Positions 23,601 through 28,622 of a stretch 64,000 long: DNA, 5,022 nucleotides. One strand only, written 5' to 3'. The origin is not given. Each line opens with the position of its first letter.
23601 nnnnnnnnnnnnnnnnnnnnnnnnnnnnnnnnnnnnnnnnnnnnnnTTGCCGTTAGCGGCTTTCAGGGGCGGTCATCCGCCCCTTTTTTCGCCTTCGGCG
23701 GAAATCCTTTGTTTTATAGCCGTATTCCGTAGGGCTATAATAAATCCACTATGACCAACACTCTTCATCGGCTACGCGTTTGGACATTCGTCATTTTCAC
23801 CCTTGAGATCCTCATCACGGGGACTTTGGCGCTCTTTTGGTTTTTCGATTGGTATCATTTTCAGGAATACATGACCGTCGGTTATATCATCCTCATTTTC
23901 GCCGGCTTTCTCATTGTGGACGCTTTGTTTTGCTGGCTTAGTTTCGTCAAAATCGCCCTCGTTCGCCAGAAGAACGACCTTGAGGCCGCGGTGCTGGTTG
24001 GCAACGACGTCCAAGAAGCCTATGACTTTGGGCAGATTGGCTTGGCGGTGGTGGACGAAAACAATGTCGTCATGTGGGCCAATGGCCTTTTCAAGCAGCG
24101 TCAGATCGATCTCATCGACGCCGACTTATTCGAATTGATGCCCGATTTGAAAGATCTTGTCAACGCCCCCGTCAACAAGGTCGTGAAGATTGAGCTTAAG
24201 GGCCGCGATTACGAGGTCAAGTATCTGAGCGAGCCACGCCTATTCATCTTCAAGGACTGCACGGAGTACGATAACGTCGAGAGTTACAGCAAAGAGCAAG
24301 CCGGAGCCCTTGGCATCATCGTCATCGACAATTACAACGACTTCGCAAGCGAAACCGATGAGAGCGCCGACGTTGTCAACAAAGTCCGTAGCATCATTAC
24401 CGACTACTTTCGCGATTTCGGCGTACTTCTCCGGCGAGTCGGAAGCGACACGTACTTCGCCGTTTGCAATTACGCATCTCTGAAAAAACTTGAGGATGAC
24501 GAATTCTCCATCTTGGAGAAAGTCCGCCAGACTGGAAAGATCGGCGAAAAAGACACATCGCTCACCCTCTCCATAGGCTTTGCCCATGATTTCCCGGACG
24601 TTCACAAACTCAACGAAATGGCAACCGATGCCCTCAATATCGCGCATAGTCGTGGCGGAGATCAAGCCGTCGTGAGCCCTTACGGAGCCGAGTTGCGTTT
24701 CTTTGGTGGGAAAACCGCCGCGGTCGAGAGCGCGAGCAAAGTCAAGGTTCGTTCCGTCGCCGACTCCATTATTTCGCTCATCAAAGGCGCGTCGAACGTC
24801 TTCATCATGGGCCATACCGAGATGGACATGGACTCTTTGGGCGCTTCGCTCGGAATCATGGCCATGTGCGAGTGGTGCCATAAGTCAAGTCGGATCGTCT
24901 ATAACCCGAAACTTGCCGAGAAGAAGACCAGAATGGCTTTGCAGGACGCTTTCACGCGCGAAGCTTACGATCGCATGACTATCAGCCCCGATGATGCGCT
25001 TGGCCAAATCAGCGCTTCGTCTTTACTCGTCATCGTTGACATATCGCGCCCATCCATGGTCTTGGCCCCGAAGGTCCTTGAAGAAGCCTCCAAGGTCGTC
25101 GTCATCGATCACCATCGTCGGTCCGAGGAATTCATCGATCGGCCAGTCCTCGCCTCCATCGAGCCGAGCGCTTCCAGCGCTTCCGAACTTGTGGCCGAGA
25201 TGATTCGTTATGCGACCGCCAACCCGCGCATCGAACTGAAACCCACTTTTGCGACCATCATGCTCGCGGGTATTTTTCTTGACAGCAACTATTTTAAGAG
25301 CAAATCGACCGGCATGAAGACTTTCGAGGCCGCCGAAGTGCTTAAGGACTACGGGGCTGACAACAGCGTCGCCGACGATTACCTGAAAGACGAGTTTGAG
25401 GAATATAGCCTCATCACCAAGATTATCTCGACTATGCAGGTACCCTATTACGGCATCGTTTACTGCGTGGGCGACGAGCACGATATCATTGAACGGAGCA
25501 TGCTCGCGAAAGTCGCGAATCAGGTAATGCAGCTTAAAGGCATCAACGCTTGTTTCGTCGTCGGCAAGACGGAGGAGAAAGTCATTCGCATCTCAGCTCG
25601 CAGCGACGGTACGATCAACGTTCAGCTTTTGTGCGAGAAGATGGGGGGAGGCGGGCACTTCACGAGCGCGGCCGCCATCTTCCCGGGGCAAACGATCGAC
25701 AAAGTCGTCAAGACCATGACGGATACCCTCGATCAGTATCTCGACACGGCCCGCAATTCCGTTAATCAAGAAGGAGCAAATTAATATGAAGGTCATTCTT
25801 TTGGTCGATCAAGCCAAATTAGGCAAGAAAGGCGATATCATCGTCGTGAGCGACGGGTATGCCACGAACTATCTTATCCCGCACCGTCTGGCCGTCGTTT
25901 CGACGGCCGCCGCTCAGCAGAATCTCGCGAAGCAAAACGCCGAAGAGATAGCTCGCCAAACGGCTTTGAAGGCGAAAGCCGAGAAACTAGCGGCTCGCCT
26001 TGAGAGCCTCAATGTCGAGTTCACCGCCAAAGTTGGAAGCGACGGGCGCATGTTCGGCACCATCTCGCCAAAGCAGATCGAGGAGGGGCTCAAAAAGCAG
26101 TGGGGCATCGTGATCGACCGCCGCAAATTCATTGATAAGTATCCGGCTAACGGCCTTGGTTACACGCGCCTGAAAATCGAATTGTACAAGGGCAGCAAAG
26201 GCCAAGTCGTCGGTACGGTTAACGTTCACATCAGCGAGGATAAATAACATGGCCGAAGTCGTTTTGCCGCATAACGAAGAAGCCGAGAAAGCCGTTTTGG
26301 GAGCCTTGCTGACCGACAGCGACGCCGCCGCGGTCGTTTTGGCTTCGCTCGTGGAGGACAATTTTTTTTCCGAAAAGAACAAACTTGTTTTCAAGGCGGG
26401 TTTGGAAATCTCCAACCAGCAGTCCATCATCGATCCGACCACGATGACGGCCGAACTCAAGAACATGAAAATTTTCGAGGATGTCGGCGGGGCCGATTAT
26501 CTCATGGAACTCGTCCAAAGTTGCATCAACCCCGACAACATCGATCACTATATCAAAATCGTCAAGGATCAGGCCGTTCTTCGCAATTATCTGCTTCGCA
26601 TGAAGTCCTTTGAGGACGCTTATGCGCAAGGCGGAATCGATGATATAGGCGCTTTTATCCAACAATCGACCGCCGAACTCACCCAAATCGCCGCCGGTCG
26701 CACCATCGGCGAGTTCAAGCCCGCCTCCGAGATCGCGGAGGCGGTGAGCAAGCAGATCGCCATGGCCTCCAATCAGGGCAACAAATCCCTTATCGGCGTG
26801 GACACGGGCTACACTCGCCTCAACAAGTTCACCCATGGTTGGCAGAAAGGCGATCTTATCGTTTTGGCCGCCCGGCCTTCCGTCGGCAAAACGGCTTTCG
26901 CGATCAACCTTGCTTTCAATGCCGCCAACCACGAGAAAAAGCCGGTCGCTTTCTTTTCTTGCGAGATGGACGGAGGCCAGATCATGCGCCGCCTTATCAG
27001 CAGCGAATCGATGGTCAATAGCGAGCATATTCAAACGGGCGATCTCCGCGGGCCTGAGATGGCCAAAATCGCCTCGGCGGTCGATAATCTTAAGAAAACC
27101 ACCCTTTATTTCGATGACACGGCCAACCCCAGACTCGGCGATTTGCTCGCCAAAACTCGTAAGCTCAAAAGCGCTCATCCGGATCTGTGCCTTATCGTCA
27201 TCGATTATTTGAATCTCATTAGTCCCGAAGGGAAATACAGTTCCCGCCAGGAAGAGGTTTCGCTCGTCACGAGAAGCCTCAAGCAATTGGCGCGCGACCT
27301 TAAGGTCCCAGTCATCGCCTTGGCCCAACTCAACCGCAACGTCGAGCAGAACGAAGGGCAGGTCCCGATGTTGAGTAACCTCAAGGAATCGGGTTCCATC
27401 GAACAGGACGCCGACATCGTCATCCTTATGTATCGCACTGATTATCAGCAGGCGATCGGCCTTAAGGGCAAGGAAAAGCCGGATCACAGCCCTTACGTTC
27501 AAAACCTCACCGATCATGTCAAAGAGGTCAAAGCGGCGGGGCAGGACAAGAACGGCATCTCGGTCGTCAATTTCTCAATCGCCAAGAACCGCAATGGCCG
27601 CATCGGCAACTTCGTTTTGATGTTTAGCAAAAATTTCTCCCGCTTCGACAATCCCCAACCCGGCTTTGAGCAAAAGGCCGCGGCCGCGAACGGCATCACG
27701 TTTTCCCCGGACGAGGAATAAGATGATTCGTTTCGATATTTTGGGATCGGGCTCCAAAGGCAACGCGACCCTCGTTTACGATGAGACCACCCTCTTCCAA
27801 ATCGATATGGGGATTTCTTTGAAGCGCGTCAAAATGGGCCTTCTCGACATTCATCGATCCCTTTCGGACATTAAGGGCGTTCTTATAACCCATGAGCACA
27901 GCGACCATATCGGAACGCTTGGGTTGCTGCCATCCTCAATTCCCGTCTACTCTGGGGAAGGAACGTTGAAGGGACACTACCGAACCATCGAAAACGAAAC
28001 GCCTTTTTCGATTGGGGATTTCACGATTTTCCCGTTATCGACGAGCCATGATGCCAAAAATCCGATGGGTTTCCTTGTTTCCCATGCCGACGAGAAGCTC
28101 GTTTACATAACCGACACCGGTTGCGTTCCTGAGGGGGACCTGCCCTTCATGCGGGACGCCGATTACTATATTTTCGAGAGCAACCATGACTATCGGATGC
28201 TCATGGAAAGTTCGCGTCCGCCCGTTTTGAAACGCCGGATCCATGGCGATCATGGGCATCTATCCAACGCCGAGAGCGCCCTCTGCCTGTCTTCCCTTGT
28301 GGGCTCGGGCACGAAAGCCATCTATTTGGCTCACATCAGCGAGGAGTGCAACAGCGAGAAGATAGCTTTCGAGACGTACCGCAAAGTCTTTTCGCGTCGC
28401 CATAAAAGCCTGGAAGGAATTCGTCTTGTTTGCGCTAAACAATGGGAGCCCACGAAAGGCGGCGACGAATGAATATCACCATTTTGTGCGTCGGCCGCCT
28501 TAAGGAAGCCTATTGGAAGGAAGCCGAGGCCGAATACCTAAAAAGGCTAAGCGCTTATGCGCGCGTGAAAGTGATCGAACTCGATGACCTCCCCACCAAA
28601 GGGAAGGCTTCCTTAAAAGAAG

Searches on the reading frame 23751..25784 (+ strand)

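Call 54: search_protein_families(library=ncbifam, max_evalue=1e-10, proteins=[window:23751-25784:+])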
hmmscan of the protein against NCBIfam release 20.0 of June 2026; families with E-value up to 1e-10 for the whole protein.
window:23751-25784:+ (677 aa): 4 families
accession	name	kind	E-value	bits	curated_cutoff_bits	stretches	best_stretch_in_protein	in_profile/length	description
NF011110.0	PRK14538.1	equivalog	1.7e-97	327.5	707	1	37-661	52-679/838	putative bifunctional signaling protein/50S ribosomal protein L9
NF053633.1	OlncasPapPhNrnA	equivalog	5.3e-21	74.9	350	1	338-658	7-313/317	bifunctional oligoribonuclease/PAP phosphatase NrnA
NF041569.1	A-tRNAntase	equivalog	2.7e-15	55.7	1440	1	352-669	4-310/880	A-adding tRNA nucleotidyltransferase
NF003877.0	PRK05427.1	equivalog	3.7e-11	43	283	1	349-533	3-170/308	manganese-dependent inorganic pyrophosphatase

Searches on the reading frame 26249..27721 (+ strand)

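Call 54: search_protein_families(library=ncbifam, max_evalue=1e-10, proteins=[window:26249-27721:+])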
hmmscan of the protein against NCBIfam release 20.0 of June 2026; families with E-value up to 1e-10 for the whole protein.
window:26249-27721:+ (490 aa): 16 families
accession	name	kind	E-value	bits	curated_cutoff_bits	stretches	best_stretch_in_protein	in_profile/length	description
TIGR00665.1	DnaB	equivalog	3.9e-132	441.2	385.25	1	6-469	2-433/435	replicative DNA helicase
NF004384.0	PRK05748.1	equivalog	3.8e-121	404.8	525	1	4-475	8-448/452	replicative DNA helicase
NF006606.0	PRK09165.1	equivalog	7e-103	344.8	540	1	5-471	20-489/497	replicative DNA helicase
TIGR03600.1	phage_DnaB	exception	3.4e-102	342.6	498.65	1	10-459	2-421/421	phage replicative helicase, DnaB family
NF006306.0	PRK08506.1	equivalog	2.1e-101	339.9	596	1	11-470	8-452/472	replicative DNA helicase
NF005852.0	PRK07773.1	equivalog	2e-100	337.4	780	1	6-383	24-398/886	replicative DNA helicase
NF004109.0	PRK05595.1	equivalog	3.9e-94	315.8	737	1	5-400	7-399/444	replicative DNA helicase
NF005369.0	PRK06904.1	equivalog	6.5e-88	295.5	809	1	5-398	24-422/474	replicative DNA helicase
NF006443.0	PRK08760.1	equivalog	6.6e-88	295.1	741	1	5-400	32-427/476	replicative DNA helicase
NF006458.0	PRK08840.1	equivalog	7.1e-85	285.4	884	1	5-406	19-424/464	replicative DNA helicase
NF005945.0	PRK08006.1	equivalog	3.8e-83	279.9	898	1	5-406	26-431/471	replicative DNA helicase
NF004967.0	PRK06321.1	equivalog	2.3e-81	274.1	751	1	5-401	15-428/472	replicative DNA helicase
NF040583.1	dnaB_SPI-7_type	exception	2.4e-80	270.8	655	1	7-398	2-393/434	SPI-7-type island replicative DNA helicase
NF005424.0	PRK07004.1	equivalog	4.5e-78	262.8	834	1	5-398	14-410/460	replicative DNA helicase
NF005240.0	PRK06749.1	subfamily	3.3e-74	250.2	686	1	8-400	4-388/428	replicative DNA helicase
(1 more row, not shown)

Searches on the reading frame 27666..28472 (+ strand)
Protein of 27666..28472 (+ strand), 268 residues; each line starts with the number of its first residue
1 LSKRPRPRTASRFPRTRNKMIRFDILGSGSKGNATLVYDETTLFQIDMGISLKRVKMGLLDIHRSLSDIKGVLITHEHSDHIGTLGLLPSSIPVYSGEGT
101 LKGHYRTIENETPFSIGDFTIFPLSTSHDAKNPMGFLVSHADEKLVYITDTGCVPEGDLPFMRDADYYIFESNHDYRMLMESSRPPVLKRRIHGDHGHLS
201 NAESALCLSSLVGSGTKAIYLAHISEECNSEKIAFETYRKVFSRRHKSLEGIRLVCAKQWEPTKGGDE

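Call 112: search_protein_families(library=pfam, max_evalue=1e-8, proteins=[window:27666-28472:+])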
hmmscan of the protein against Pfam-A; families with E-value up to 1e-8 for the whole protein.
window:27666-28472:+ (268 aa): 2 families
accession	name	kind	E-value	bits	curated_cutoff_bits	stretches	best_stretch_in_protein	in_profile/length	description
PF12706.13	Lactamase_B_2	-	3.8e-16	59.7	27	1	64-223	26-199/200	Beta-lactamase superfamily domain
PF00753.33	Lactamase_B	-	8.4e-10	39.4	22.7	1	31-103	5-78/196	Metallo-beta-lactamase superfamily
